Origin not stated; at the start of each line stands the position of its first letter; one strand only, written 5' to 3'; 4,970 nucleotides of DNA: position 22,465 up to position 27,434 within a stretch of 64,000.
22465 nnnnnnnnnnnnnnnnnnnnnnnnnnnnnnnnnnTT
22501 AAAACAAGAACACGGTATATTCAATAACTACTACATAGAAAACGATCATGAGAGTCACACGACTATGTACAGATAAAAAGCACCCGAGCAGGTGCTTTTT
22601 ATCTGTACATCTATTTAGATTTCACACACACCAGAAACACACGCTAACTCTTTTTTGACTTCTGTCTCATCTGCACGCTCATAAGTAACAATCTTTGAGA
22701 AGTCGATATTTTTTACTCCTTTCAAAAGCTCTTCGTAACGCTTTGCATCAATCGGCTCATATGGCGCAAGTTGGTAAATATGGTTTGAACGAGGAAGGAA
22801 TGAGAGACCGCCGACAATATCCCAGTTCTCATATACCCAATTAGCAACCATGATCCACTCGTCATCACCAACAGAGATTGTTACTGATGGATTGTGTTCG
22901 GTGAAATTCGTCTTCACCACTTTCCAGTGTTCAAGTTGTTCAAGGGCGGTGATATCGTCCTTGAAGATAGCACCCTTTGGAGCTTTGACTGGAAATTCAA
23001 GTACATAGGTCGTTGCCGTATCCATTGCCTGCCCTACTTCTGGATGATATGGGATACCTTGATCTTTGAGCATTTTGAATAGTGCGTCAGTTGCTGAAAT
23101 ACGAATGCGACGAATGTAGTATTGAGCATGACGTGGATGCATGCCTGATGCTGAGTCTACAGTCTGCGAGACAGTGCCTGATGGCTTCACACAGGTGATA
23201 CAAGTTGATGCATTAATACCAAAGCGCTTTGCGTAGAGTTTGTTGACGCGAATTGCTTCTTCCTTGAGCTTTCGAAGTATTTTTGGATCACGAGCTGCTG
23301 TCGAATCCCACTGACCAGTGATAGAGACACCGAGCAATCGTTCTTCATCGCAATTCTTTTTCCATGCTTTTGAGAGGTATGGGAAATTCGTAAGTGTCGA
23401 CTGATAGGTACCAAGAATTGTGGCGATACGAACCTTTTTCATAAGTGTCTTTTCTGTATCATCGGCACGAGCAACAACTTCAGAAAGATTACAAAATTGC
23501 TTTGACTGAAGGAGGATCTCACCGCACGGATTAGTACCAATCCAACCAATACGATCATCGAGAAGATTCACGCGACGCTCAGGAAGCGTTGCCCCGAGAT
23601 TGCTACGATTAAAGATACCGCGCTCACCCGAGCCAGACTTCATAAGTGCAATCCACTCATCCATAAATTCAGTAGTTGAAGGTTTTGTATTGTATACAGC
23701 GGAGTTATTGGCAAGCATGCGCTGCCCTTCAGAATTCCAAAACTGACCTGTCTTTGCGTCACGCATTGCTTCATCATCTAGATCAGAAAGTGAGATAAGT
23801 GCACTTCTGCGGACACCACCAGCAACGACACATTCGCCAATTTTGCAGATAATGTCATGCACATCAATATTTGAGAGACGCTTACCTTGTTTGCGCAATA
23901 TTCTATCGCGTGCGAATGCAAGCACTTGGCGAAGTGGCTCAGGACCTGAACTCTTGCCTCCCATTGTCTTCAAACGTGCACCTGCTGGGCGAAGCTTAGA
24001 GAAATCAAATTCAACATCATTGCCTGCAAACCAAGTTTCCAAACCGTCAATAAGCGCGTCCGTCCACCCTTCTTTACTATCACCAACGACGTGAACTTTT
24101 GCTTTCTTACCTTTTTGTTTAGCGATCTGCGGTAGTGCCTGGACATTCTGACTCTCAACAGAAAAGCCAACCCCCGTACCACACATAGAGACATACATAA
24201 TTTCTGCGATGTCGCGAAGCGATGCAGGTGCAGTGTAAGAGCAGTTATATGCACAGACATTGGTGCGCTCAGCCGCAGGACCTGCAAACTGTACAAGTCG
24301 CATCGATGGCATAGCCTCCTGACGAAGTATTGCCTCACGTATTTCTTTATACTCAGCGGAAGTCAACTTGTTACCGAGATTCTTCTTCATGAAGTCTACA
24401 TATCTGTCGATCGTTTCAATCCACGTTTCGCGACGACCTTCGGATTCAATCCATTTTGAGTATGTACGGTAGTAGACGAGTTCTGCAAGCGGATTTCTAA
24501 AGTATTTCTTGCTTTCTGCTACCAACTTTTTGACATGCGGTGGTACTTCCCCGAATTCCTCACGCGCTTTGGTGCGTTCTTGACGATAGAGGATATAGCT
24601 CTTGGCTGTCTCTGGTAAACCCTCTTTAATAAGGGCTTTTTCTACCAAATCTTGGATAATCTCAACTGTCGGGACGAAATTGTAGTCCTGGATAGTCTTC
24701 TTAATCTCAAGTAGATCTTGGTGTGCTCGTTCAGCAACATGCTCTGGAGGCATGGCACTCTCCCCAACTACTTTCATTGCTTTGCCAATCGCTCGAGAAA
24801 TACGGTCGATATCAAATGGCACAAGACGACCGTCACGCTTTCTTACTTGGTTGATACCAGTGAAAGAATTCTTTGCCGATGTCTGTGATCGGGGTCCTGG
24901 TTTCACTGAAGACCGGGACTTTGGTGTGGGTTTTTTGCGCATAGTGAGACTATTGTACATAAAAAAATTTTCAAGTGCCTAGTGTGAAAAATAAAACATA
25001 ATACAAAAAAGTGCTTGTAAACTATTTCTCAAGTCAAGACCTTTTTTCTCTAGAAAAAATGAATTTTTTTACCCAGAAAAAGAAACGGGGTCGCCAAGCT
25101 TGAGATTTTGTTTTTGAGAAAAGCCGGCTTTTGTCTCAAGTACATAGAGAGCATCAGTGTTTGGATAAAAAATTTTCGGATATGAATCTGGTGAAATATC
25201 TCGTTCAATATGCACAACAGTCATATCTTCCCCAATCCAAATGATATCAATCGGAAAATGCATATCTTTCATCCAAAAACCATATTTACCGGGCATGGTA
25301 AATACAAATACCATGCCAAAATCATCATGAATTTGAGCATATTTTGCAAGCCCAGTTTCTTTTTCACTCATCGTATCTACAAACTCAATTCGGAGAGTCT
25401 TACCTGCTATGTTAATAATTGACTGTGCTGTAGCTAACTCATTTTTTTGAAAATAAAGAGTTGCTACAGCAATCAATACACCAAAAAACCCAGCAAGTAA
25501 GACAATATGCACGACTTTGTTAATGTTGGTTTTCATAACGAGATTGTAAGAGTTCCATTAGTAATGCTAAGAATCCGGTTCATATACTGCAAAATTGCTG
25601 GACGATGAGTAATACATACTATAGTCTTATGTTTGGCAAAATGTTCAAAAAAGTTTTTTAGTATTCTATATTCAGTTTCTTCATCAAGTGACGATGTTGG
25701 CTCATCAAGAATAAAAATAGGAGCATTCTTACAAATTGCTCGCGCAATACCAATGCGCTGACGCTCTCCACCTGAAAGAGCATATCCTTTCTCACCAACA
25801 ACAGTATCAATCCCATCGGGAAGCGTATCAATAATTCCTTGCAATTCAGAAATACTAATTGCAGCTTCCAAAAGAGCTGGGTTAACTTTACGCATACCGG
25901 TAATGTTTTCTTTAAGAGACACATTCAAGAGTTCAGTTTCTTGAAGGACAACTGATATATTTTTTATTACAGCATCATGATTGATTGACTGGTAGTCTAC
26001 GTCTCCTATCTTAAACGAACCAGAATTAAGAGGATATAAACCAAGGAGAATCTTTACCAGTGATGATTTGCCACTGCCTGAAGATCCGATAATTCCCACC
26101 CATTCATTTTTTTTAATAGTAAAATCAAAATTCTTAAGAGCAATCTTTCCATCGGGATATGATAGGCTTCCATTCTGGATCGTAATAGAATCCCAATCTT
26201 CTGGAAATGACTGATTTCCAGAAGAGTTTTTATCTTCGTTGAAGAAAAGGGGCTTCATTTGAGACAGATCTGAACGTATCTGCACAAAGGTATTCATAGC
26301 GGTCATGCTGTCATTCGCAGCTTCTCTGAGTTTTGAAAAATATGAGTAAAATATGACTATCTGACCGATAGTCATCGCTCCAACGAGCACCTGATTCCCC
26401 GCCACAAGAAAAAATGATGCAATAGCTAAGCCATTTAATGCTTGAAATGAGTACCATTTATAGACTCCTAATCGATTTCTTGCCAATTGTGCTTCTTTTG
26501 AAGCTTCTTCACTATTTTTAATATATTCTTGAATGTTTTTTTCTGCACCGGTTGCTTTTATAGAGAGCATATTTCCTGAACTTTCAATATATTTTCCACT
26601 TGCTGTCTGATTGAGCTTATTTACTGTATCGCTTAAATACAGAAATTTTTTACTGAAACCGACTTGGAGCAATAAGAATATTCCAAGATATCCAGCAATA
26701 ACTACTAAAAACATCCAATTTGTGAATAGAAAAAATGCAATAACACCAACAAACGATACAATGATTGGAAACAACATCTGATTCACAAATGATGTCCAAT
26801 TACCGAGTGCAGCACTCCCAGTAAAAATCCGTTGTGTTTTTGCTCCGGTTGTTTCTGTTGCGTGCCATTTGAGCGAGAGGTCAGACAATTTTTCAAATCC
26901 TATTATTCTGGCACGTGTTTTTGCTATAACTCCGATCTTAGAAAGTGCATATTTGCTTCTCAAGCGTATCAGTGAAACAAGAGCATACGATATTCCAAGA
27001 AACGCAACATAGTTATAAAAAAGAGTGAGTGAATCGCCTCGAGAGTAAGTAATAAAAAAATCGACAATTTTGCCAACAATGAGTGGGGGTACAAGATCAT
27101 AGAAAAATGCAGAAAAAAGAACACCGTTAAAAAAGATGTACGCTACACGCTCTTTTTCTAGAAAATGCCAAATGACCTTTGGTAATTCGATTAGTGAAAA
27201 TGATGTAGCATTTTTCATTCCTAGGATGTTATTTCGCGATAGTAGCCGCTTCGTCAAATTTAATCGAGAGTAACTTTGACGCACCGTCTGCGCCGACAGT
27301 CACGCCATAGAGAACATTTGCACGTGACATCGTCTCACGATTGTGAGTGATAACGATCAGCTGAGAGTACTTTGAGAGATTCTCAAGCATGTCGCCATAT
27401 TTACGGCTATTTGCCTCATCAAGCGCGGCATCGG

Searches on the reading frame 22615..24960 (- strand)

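Call 17: search_protein_families(library=pfam, proteins=[window:22615-24960:-], max_evalue=0.001)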
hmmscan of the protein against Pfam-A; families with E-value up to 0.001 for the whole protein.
window:22615-24960:- (781 aa): 4 families
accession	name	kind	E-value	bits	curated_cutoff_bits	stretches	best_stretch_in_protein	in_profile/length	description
PF03477.21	ATP-cone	-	1.1e-20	74.4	25.8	1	38-130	2-87/88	ATP cone domain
PF17975.6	RNR_Alpha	-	1e-11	45.7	26.4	1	143-216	6-77/101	Ribonucleotide reductase alpha domain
PF02867.20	Ribonuc_red_lgC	-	1e-06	28.1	23.9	0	475-518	208-261/523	Ribonucleotide reductase, barrel domain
PF21995.1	RNR-II_ins_dom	-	1.6e-06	28.8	27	1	277-347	24-100/107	B12-dependent ribonucleotide reductase, insertion domain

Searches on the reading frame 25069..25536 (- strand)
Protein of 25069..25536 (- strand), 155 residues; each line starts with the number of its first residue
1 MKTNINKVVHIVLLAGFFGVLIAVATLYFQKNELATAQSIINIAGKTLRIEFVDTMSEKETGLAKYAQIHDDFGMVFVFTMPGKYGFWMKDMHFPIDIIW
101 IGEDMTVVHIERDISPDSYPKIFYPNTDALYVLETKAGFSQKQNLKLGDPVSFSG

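Call 17: search_protein_families(library=pfam, proteins=[window:25069-25536:-], max_evalue=0.001)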
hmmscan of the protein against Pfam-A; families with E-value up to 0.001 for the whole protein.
window:25069-25536:- (155 aa): 1 family
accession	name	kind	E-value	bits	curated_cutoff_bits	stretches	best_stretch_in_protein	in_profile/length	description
PF02643.20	DUF192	-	1.7e-24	86.2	27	1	49-153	2-96/96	Uncharacterized ACR, COG1430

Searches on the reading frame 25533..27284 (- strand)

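Call 17: search_protein_families(library=pfam, proteins=[window:25533-27284:-], max_evalue=0.001)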
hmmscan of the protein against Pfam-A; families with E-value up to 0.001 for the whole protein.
window:25533-27284:- (583 aa): 4 families
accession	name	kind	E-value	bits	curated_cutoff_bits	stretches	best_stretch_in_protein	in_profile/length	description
PF00005.33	ABC_tran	-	2.6e-29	103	25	1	383-531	1-137/137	ABC transporter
PF00664.28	ABC_membrane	-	4.9e-20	72.8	28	1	61-319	13-270/274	ABC transporter transmembrane region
PF02463.25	SMC_N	-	7.2e-09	35.8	40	1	395-576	26-213/220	RecF/RecN/SMC N terminal domain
PF13304.12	AAA_21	-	2.7e-06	28.1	27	0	519-565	257-303/304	AAA domain, putative AbiEii toxin, Type IV TA system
